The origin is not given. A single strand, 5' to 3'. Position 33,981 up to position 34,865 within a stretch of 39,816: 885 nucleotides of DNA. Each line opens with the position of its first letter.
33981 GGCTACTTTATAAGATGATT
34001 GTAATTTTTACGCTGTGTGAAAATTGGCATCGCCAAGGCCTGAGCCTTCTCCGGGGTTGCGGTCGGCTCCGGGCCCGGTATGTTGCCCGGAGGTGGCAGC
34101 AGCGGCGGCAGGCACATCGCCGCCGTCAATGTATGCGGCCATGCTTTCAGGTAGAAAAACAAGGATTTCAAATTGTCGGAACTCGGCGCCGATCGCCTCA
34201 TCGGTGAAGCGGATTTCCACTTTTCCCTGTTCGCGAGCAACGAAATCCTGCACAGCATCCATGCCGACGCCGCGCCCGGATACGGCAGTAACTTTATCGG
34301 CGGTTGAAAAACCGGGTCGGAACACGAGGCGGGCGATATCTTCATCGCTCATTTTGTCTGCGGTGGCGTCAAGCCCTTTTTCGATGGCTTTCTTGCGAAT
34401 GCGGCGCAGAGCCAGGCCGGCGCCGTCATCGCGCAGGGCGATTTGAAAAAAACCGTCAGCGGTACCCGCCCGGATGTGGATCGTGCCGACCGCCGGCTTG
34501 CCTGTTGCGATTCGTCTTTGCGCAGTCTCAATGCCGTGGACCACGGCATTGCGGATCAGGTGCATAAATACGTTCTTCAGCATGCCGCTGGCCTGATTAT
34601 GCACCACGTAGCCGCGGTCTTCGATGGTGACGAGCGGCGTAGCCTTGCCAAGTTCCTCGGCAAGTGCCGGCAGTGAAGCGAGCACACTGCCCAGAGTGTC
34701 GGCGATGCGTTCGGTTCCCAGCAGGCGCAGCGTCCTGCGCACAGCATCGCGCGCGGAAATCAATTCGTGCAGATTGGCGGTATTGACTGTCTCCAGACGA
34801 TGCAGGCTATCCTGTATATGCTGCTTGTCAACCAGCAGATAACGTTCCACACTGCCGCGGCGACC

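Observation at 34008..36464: CheA-type kinase fused to its own transmembrane sensor and lacking P2 and P5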

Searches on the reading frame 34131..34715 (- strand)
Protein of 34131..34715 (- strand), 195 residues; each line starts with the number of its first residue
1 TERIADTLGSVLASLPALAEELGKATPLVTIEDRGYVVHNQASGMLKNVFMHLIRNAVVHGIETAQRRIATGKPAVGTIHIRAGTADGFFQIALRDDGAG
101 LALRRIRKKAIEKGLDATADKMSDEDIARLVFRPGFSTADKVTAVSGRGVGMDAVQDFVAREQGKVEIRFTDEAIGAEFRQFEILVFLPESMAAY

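Call 60: search_dna_similar(query=window:34131-34715:-, collection=plasmids, mode=protein, max_rows=60, rows=spread, max_evalue=1e-10)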
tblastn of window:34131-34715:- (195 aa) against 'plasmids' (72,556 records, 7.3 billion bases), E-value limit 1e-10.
Records with a match: 595; places in all: 641; records where one place covers at least 80% of the query: 43.
Best place of each record, by identity: <60% 595.
By first word of the organism name: Ralstonia 136; Pseudomonas 135; Sinorhizobium 76; Phaeobacter 59; Azospirillum 23; Leisingera 17; Deinococcus 12; Burkholderia 9; Novosphingobium 7; Shinella 7; and 60 more.
By predicted mobility (MOB-suite, as given by PLSDB): non-mobilizable 362; mobilizable 130; conjugative 103.
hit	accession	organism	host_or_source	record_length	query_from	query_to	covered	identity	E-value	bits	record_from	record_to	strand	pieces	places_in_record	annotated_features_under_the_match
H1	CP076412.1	Ralstonia wenshanensis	soil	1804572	1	193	99%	59.1%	2e-66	227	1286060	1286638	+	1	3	HAMP domain-containing protein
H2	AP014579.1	Burkholderia sp. RPE67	Riptortus pedestris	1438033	1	183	94%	55.4%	4e-53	188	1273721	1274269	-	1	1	cheA: CheA signal transduction histidine kinase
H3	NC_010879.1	Burkholderia glumae BGR1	-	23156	18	171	79%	42.9%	1e-25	109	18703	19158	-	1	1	cheA: chemotaxis protein CheA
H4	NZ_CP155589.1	Ralstonia solanacearum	Musa sp.,cell culture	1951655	18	169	78%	43.3%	2e-26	112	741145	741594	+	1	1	none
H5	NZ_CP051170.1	Ralstonia pseudosolanacearum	Whole organism,potato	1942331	18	169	78%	42.7%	2e-26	112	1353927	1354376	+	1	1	none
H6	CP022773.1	Ralstonia solanacearum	Solanum tuberosum,single cell,Potato ...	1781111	18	169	78%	42.7%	5e-26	111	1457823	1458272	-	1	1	chemotaxis protein CheA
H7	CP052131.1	Ralstonia solanacearum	tomato,cell culture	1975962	18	169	78%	42.7%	5e-26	111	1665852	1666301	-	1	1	cheA: chemotaxis protein CheA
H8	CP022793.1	Ralstonia solanacearum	Solanum tuberosum,single cell,Potato ...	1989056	18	169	78%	42.7%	5e-26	111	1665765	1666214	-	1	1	chemotaxis protein CheA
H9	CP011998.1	Ralstonia solanacearum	ginger,cell culture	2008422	18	169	78%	42.7%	5e-26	111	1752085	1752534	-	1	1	chemotaxis protein CheA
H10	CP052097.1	Ralstonia solanacearum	tomato,cell culture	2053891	18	169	78%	42.7%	5e-26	111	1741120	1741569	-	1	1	none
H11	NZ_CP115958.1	Ralstonia pseudosolanacearum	Solanum lycopersicum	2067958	18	169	78%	42.7%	5e-26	111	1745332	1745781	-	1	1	none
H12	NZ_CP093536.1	Ralstonia pseudosolanacearum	cell culture,pepper stem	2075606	18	169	78%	42.7%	5e-26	111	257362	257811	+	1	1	none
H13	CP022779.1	Ralstonia solanacearum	Solanum tuberosum,single cell,Potato ...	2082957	18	169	78%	42.7%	5e-26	111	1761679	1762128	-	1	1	chemotaxis protein CheA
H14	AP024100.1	Ralstonia solanacearum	-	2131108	18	169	78%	42.7%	5e-26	111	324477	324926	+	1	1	cheA: chemotaxis protein CheA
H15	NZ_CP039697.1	Novosphingobium sp. EMRT-2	cell,freshwater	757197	5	168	84%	39.5%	9e-24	104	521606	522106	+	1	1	chemotaxis protein CheA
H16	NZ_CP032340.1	Azospirillum brasilense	soil sample,Agricultural field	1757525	8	179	88%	37.1%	1e-25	109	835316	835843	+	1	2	none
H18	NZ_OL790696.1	Escherichia coli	-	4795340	50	193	74%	43.1%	3e-26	111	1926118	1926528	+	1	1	none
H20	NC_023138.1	Phaeobacter gallaeciensis DSM 26640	-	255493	23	171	76%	40.9%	3e-24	105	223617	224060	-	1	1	chemotaxis protein CheA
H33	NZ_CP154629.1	Acetoanaerobium noterae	cell culture,Sludge of a digestion ...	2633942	50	193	74%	39.5%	3e-21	97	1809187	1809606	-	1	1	none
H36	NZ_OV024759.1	Deinococcus radiodurans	-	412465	43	179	70%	38.9%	2e-21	98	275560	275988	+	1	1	Hpt domain-containing protein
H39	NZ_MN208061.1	Pseudomonas aeruginosa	-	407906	46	168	63%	39.8%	2e-19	92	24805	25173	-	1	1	response regulator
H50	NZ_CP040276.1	Nostoc sp. C052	Blasia pusilla,pure culture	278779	46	168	63%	39.2%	1e-21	99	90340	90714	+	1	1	chemotaxis protein CheA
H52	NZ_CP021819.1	Sinorhizobium meliloti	Medicago truncatula,Single Cell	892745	46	168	63%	38.2%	6e-17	85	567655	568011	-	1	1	response regulator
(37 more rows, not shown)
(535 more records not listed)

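Call 61: get_annotated_region(hit=H7, flank=3000)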
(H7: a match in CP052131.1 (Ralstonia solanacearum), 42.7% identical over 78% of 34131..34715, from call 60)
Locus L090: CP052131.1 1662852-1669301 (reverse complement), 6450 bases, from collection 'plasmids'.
description: Ralstonia solanacearum strain FJAT1303.F8 plasmid Plas1, complete sequence
organism: Ralstonia solanacearum (NCBI taxid 305)
taxonomy: Bacteria; Pseudomonadota; Betaproteobacteria; Burkholderiales; Burkholderiaceae; Ralstonia; Ralstonia solanacearum
host: -; source: tomato,cell culture; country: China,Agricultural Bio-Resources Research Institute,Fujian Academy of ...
typing (MOB-suite, as given by PLSDB): mobilizable; relaxase MOBP
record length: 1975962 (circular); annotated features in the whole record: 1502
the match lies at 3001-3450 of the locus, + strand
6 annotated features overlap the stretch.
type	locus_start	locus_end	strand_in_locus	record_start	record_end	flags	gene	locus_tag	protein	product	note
CDS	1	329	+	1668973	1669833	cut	motA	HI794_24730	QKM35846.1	flagellar motor stator protein MotA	-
CDS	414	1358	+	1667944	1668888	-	motB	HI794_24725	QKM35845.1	flagellar motor protein MotB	-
CDS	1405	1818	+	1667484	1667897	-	-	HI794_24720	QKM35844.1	response regulator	-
CDS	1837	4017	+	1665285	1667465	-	cheA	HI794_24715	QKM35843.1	chemotaxis protein CheA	-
CDS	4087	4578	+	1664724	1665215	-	-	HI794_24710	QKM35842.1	chemotaxis protein CheW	-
CDS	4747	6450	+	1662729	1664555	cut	-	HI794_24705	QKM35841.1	HAMP domain-containing protein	-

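Call 62: get_annotated_region(hit=H18, flank=3000)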
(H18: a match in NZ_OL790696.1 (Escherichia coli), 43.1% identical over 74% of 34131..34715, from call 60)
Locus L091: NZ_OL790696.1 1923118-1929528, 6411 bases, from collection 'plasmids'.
description: Escherichia coli strain H240 plasmid unnamed, complete sequence
organism: Escherichia coli (NCBI taxid 562)
taxonomy: Bacteria; Pseudomonadota; Gammaproteobacteria; Enterobacterales; Enterobacteriaceae; Escherichia; Escherichia coli
host: -; source: -; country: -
typing (MOB-suite, as given by PLSDB): non-mobilizable; replicon IncQ1
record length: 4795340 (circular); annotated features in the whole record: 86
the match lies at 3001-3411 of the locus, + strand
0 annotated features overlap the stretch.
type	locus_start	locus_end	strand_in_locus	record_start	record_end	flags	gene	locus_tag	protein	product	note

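Call 63: get_annotated_region(hit=H16, flank=3500)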
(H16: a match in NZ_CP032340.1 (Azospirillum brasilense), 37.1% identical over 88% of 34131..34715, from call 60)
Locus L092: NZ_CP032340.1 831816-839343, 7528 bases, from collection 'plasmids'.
description: Azospirillum brasilense strain MTCC4038 plasmid p1, complete sequence
organism: Azospirillum brasilense (NCBI taxid 192)
taxonomy: Bacteria; Pseudomonadota; Alphaproteobacteria; Rhodospirillales; Azospirillaceae; Azospirillum; Azospirillum brasilense
host: -; source: soil sample,Agricultural field; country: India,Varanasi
typing (MOB-suite, as given by PLSDB): non-mobilizable; replicon rep_cluster_622
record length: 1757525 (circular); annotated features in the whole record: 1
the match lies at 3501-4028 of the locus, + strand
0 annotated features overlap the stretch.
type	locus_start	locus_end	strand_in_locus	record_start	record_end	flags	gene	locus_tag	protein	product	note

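Call 64: get_annotated_region(hit=H33, flank=3000)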
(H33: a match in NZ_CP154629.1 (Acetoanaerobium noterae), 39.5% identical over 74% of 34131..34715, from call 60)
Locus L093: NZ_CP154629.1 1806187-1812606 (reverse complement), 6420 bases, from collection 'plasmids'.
description: Acetoanaerobium noterae strain DSL2 plasmid pTPELB2, complete sequence
organism: Acetoanaerobium noterae (NCBI taxid 745369)
taxonomy: Bacteria; Bacillota; Clostridia; Peptostreptococcales; Filifactoraceae; Acetoanaerobium; Acetoanaerobium noterae
host: -; source: cell culture,Sludge of a digestion tower of a wastewater treatment plant; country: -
typing (MOB-suite, as given by PLSDB): non-mobilizable
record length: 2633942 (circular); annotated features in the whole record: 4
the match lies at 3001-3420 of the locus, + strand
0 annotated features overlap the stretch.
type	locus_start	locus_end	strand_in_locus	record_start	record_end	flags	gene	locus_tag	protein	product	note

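Call 65: get_annotated_region(hit=H36, flank=4000)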
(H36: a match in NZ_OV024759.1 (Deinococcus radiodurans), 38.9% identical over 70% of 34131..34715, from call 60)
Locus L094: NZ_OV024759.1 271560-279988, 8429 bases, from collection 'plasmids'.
description: Deinococcus radiodurans isolate DRR11 plasmid 3
organism: Deinococcus radiodurans (NCBI taxid 1299)
taxonomy: Bacteria; Deinococcota; Deinococci; Deinococcales; Deinococcaceae; Deinococcus; Deinococcus radiodurans
host: -; source: -; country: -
typing (MOB-suite, as given by PLSDB): non-mobilizable
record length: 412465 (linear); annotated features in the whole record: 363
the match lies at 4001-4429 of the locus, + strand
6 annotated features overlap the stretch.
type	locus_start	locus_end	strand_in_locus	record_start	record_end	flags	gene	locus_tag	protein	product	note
CDS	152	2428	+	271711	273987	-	-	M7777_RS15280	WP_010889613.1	methyl-accepting chemotaxis protein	-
CDS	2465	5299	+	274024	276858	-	-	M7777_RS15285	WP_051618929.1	Hpt domain-containing protein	GO:0000160 - phosphorelay signal transduction system [Evidence IEA]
CDS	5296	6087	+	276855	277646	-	-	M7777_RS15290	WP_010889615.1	DUF4388 domain-containing protein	-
CDS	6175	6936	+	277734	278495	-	-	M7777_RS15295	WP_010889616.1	response regulator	GO:0000160 - phosphorelay signal transduction system [Evidence IEA]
CDS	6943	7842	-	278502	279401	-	-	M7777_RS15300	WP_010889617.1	phosphatase domain-containing protein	-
CDS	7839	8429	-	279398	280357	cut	-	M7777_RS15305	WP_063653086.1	hypothetical protein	-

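Call 66: get_annotated_region(hit=H39, flank=6000)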
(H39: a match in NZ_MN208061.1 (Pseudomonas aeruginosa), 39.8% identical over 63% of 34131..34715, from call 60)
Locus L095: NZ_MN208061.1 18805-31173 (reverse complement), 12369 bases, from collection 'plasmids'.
description: Pseudomonas aeruginosa strain 1705-19119 plasmid p519119-DIM, complete sequence
organism: Pseudomonas aeruginosa (NCBI taxid 287)
taxonomy: Bacteria; Pseudomonadota; Gammaproteobacteria; Pseudomonadales; Pseudomonadaceae; Pseudomonas; Pseudomonas aeruginosa
host: -; source: -; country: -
typing (MOB-suite, as given by PLSDB): non-mobilizable; replicon IncQ2,rep_cluster_1115; mating-pair formation MPF_I
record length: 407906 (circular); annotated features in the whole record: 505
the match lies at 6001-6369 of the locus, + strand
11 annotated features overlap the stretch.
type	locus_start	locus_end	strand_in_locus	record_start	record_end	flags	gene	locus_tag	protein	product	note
CDS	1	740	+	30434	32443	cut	-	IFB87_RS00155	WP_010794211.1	methyl-accepting chemotaxis protein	-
CDS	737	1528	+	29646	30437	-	-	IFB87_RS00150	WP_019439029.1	CheR family methyltransferase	-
CDS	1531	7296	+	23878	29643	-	-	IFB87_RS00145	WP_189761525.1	response regulator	GO:0000160 - phosphorelay signal transduction system [Evidence IEA]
CDS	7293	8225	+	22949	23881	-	-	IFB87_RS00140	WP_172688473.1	chemotaxis protein CheB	-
CDS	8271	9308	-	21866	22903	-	recA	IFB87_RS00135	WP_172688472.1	recombinase RecA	GO:0006310 - DNA recombination [Evidence IEA]; GO:0006281 - DNA repair [Evidence IEA]; GO:0009432 - SOS response ...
CDS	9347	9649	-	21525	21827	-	-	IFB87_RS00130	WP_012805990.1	hypothetical protein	-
CDS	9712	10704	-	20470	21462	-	-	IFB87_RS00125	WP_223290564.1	twin-arginine translocation signal domain-containing protein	-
CDS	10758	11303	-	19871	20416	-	-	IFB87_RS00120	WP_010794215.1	hypothetical protein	-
CDS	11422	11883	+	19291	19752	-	-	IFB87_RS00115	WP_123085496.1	hypothetical protein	-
CDS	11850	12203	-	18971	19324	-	-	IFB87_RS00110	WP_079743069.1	hypothetical protein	-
CDS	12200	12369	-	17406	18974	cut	-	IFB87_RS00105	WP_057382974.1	sigma factor-like helix-turn-helix DNA-binding protein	GO:0006352 - DNA-templated transcription initiation [Evidence IEA]; GO:0006355 - regulation of DNA-templated ...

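Call 67: get_annotated_region(hit=H50, flank=5000)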
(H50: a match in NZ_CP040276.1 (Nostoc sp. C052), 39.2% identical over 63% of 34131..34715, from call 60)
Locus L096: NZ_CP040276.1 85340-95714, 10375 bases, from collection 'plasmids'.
description: Nostoc sp. C052 plasmid pC052_D, complete sequence
organism: Nostoc sp. C052 (NCBI taxid 2576902)
taxonomy: Bacteria; Cyanobacteriota; Cyanophyceae; Nostocales; Nostocaceae; Nostoc; Nostoc sp. C052
host: -; source: Blasia pusilla,pure culture; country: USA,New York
typing (MOB-suite, as given by PLSDB): non-mobilizable; mating-pair formation MPF_T
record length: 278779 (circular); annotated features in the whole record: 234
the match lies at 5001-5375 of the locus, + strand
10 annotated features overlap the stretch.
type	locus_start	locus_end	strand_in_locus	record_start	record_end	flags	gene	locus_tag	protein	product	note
CDS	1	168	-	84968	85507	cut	-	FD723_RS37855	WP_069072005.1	adenylate kinase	-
CDS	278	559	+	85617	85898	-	-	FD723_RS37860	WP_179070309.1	hypothetical protein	-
CDS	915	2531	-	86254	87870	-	-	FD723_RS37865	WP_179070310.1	ATP-binding protein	-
CDS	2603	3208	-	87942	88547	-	-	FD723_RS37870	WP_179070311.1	chemotaxis protein CheX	-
CDS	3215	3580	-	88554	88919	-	-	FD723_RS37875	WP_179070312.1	response regulator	GO:0000160 - phosphorelay signal transduction system [Evidence IEA]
CDS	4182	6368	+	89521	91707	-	-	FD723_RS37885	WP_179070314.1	chemotaxis protein CheA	-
CDS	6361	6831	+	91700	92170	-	-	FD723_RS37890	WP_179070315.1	chemotaxis protein CheW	GO:0006935 - chemotaxis [Evidence IEA]; GO:0007165 - signal transduction [Evidence IEA]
CDS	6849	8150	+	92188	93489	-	-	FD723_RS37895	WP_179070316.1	methyl-accepting chemotaxis protein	GO:0007165 - signal transduction [Evidence IEA]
CDS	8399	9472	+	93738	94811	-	-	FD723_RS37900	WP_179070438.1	chemotaxis response regulator protein-glutamate methylesterase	GO:0006935 - chemotaxis [Evidence IEA]; GO:0018277 - protein deamination [Evidence IEA]; GO:0006482 - protein ...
CDS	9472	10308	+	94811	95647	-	-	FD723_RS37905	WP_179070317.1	protein-glutamate O-methyltransferase CheR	GO:0032259 - methylation [Evidence IEA]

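Call 68: get_annotated_region(hit=H20, flank=3000)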
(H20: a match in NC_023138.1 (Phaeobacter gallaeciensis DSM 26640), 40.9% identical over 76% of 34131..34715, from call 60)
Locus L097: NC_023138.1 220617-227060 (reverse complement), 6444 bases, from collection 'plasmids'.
description: Phaeobacter gallaeciensis DSM 26640 plasmid pGal_A255, complete sequence
organism: Phaeobacter gallaeciensis DSM 26640 (NCBI taxid 1423144)
taxonomy: Bacteria; Pseudomonadota; Alphaproteobacteria; Rhodobacterales; Roseobacteraceae; Phaeobacter; Phaeobacter gallaeciensis; Phaeobacter gallaeciensis DSM 26640
host: -; source: -; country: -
typing (MOB-suite, as given by PLSDB): non-mobilizable; replicon rep_cluster_377
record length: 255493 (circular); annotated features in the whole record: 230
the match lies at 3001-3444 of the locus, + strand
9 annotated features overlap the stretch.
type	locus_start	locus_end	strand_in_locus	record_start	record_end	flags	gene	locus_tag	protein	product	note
CDS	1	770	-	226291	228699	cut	-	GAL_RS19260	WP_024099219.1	methyl-accepting chemotaxis protein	-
CDS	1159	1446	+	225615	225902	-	-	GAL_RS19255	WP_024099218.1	STAS domain-containing protein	-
CDS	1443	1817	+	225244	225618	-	-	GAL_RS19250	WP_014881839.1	response regulator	GO:0000160 - phosphorelay signal transduction system [Evidence IEA]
CDS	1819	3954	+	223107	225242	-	-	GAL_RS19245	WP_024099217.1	chemotaxis protein CheA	GO:0006935 - chemotaxis [Evidence IEA]; GO:0007165 - signal transduction [Evidence IEA]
CDS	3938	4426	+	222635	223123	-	-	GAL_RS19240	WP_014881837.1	chemotaxis protein CheW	GO:0006935 - chemotaxis [Evidence IEA]; GO:0007165 - signal transduction [Evidence IEA]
CDS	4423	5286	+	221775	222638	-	-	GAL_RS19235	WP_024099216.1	protein-glutamate O-methyltransferase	-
CDS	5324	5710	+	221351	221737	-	-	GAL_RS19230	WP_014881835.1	response regulator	GO:0000160 - phosphorelay signal transduction system [Evidence IEA]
CDS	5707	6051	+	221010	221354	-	-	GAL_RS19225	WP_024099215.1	hypothetical protein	-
CDS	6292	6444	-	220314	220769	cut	-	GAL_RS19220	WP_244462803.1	DUF3299 domain-containing protein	-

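Call 69: get_annotated_region(hit=H52, flank=4000)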
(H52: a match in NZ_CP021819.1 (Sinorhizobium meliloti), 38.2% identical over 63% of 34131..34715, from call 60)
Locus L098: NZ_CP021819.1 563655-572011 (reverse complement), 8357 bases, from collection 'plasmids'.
description: Sinorhizobium meliloti strain M162 plasmid psymA, complete sequence
organism: Sinorhizobium meliloti (NCBI taxid 382)
taxonomy: Bacteria; Pseudomonadota; Alphaproteobacteria; Hyphomicrobiales; Rhizobiaceae; Sinorhizobium; Sinorhizobium meliloti
host: -; source: Medicago truncatula,Single Cell; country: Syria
typing (MOB-suite, as given by PLSDB): conjugative; replicon rep_cluster_287; relaxase MOBQ,MOBQ; mating-pair formation MPF_T
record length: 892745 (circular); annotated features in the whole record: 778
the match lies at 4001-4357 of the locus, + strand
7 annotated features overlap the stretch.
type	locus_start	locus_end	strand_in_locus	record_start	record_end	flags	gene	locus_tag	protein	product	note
CDS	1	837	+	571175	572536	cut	-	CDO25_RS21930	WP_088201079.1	protein-glutamate O-methyltransferase CheR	GO:0032259 - methylation [Evidence IEA]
CDS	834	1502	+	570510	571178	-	-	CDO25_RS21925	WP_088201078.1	chemotaxis protein CheW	GO:0006935 - chemotaxis [Evidence IEA]; GO:0007165 - signal transduction [Evidence IEA]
CDS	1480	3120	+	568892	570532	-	-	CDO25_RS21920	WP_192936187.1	methyl-accepting chemotaxis protein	-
CDS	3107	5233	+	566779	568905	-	-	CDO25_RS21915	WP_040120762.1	response regulator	GO:0000160 - phosphorelay signal transduction system [Evidence IEA]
CDS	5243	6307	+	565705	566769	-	-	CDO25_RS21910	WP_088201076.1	chemotaxis protein CheB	-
CDS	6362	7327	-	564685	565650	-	-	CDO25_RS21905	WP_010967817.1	type II secretion system F family protein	-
CDS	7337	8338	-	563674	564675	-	-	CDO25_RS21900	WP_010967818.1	type II secretion system F family protein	-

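Call 70: get_annotated_region(hit=H2, flank=6000)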
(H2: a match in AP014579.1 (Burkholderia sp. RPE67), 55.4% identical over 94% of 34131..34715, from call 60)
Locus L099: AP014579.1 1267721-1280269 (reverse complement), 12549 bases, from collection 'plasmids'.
description: Burkholderia sp. RPE67 plasmid p1 DNA, complete genome
organism: Burkholderia sp. RPE67 (NCBI taxid 758796)
taxonomy: Bacteria; Pseudomonadota; Betaproteobacteria; Burkholderiales; Burkholderiaceae; Burkholderia; Burkholderia sp. RPE67
host: -; source: Riptortus pedestris; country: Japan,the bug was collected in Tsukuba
typing (MOB-suite, as given by PLSDB): non-mobilizable
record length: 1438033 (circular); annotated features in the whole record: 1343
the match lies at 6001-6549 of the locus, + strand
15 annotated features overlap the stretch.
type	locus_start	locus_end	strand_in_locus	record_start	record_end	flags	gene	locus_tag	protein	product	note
CDS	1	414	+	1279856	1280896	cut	-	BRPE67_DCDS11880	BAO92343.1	alcohol dehydrogenase GroES domain protein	-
CDS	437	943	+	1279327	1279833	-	-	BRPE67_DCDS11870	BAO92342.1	uncharacterized protein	-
CDS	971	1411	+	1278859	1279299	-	uspA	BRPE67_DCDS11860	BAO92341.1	universal stress protein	-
CDS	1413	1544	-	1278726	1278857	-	-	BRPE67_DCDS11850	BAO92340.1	CarD family transcriptional regulator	-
CDS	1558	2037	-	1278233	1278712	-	uspA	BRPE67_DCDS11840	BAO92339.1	universal stress protein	-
CDS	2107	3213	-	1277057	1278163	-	-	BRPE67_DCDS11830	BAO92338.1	PAS/PAC sensor signal transduction histidine kinase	-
CDS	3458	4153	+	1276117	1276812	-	-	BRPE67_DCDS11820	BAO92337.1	putative signal transduction protein with CBS domains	-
CDS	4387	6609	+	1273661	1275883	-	cheA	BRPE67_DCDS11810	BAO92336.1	CheA signal transduction histidine kinase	-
CDS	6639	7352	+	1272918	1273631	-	-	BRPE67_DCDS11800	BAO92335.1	methyl-accepting chemotaxis sensory transducer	-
CDS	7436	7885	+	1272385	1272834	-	-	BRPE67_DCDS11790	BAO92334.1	uncharacterized protein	-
CDS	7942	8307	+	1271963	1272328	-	-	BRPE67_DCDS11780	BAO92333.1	response regulator receiver protein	-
CDS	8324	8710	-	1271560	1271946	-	-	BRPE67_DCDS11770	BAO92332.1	uncharacterized protein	-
CDS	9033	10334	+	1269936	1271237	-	-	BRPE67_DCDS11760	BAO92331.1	protocatechuate 4,5-dioxygenase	-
CDS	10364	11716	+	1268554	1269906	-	-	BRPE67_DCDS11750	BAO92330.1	major facilitator superfamily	-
CDS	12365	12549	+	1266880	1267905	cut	-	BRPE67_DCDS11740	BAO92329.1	amidohydrolase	-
